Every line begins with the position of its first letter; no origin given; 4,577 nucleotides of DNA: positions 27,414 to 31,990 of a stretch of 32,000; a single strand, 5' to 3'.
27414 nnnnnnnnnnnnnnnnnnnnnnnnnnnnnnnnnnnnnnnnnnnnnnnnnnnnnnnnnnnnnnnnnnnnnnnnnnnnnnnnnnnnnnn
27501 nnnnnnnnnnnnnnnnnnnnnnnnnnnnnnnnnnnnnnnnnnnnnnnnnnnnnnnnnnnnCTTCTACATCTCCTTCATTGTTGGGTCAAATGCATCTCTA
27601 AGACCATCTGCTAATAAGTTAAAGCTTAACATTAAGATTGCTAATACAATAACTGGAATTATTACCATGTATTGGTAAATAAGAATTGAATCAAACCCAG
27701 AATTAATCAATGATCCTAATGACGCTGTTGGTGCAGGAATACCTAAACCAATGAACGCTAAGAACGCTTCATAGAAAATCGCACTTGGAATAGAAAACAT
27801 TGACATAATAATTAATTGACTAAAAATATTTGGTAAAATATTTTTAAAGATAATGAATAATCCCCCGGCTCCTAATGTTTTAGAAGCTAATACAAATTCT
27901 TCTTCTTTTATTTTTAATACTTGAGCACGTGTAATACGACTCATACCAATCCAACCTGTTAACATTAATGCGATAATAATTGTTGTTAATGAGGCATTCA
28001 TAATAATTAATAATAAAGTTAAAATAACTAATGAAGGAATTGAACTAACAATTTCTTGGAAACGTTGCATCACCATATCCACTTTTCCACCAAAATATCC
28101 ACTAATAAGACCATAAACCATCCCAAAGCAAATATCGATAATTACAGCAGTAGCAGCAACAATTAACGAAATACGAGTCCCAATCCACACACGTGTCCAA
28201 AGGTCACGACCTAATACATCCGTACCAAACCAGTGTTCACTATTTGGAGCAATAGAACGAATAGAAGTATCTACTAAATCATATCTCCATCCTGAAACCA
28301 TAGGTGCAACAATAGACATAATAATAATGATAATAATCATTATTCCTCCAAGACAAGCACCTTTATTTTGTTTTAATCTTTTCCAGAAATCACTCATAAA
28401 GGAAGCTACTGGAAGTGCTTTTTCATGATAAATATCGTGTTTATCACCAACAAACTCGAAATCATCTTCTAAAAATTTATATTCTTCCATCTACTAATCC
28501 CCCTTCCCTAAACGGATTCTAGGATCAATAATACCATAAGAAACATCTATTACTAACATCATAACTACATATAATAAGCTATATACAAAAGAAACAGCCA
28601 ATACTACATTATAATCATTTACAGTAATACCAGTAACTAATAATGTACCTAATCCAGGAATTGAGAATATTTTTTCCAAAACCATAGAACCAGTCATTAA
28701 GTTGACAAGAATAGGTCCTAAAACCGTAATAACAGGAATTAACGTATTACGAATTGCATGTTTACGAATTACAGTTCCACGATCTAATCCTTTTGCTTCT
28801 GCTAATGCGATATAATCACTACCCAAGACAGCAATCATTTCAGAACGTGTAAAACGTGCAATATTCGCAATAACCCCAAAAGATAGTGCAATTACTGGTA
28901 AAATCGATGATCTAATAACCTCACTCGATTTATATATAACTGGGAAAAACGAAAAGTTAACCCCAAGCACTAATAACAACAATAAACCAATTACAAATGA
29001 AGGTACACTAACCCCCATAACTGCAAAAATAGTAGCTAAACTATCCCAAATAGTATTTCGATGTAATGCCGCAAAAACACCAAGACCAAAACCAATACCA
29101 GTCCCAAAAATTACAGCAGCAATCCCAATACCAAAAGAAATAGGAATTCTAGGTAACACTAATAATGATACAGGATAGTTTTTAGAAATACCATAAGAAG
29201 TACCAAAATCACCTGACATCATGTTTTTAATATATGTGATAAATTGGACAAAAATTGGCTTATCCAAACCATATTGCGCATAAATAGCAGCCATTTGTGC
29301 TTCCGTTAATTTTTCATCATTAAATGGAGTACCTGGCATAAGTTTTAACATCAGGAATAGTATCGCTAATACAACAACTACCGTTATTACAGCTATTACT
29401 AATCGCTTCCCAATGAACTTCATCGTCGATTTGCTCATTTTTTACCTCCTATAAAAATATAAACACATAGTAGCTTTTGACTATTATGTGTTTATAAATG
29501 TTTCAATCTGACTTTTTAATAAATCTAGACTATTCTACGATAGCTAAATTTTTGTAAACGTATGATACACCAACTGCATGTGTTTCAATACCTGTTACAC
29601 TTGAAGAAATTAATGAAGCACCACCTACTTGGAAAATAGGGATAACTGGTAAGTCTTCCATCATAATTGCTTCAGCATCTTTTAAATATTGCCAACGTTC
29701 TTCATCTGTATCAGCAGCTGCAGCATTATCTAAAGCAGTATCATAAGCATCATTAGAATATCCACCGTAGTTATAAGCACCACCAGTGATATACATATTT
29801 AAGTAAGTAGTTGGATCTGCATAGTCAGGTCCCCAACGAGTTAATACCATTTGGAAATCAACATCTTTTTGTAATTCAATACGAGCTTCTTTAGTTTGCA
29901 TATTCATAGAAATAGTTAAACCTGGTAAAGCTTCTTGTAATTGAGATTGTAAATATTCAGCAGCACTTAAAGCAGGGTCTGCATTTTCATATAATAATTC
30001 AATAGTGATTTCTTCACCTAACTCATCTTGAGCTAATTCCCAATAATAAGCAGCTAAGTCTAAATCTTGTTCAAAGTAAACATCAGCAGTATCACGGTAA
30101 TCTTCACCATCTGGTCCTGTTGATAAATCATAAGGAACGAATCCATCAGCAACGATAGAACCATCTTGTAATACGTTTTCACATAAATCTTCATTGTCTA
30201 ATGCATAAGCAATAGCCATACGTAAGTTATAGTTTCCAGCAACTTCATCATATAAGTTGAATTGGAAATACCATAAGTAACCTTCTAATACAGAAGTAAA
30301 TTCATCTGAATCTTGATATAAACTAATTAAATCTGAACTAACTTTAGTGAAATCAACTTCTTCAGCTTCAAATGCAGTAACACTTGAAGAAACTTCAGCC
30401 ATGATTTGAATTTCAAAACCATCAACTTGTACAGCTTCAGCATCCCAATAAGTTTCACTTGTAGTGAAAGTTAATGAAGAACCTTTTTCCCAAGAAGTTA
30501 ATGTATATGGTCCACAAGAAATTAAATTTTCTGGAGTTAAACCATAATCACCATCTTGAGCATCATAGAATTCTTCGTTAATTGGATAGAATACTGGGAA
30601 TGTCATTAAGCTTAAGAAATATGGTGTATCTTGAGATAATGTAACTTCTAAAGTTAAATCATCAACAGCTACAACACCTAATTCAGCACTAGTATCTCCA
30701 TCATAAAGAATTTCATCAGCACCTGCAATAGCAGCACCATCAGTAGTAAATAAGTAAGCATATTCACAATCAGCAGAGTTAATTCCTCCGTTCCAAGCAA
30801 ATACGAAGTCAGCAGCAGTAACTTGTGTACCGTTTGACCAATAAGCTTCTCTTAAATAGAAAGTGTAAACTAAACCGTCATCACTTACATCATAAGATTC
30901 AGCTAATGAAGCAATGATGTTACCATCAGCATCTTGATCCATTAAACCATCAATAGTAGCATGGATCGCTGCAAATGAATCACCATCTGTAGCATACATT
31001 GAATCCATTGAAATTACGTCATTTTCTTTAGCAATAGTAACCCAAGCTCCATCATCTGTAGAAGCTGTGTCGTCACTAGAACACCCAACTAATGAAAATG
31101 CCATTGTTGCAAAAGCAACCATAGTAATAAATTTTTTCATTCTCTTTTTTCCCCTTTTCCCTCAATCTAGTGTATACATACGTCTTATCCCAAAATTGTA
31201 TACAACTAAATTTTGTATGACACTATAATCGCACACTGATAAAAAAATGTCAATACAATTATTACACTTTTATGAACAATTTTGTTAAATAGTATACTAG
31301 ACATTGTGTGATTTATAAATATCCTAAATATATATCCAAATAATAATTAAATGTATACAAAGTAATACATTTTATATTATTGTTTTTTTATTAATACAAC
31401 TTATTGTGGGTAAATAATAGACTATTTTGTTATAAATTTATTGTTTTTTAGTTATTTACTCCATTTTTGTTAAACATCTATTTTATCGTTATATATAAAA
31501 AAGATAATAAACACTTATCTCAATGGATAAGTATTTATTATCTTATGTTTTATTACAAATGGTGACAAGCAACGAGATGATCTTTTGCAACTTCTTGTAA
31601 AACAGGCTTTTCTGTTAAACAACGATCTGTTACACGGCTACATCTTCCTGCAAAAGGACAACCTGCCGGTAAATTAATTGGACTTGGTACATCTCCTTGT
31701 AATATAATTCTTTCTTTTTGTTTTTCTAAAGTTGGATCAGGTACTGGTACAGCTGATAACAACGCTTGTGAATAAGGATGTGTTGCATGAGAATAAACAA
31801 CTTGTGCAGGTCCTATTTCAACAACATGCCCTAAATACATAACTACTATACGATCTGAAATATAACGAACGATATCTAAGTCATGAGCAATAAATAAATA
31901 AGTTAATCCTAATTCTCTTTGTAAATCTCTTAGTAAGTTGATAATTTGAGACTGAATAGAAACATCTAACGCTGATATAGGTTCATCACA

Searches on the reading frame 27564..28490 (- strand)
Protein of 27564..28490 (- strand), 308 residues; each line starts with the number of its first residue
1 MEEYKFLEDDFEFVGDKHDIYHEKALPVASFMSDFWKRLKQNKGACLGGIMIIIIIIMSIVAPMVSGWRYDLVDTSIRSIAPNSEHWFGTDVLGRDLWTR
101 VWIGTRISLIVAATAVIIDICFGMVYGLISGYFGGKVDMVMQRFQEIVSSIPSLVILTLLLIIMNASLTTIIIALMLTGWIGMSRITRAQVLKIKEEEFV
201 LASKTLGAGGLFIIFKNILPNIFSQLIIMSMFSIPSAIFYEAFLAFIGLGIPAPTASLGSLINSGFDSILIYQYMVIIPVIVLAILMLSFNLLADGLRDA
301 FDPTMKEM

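Call 43: search_protein_families(library=pfam, max_evalue=0.00001, proteins=[window:27564-28490:-])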
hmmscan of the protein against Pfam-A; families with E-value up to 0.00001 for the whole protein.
window:27564-28490:- (308 aa): 2 families
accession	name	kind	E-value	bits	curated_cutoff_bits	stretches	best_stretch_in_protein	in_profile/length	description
PF00528.27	BPD_transp_1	-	8.4e-29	101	26.4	1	123-306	1-183/184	Binding-protein-dependent transport system inner membrane component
PF12911.12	OppC_N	-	9.8e-13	48.2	23.9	1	30-77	1-48/53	N-terminal TM domain of oligopeptide transport permease C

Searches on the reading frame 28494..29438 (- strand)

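Call 43: search_protein_families(library=pfam, max_evalue=0.00001, proteins=[window:28494-29438:-])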
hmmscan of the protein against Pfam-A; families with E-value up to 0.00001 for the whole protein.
window:28494-29438:- (314 aa): 2 families
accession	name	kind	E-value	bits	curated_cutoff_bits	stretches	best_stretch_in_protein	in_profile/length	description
PF00528.27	BPD_transp_1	-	5.4e-37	127.7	26.4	1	116-309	1-183/184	Binding-protein-dependent transport system inner membrane component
PF19300.4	BPD_transp_1_N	-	2.3e-08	34.6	23.8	1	6-81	2-80/114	Binding-prot-dependent transport system membrane comp, N-term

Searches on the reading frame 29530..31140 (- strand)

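Call 43: search_protein_families(library=pfam, max_evalue=0.00001, proteins=[window:29530-31140:-])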
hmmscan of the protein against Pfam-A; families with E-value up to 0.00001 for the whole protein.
window:29530-31140:- (536 aa): 1 family
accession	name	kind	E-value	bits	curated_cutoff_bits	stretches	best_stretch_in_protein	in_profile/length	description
PF00496.27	SBP_bac_5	-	1.4e-70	238.8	32.4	1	75-455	2-365/368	Bacterial extracellular solute-binding proteins, family 5 Middle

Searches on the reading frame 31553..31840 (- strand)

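Call 43: search_protein_families(library=pfam, max_evalue=0.00001, proteins=[window:31553-31840:-])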
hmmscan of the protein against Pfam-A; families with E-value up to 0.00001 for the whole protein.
window:31553-31840:- (95 aa): 1 family
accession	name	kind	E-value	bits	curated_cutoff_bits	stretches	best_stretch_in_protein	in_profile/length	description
PF08352.17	oligo_HPY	-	2.1e-17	63.7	27.1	1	7-74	1-65/65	Oligopeptide/dipeptide transporter, C-terminal region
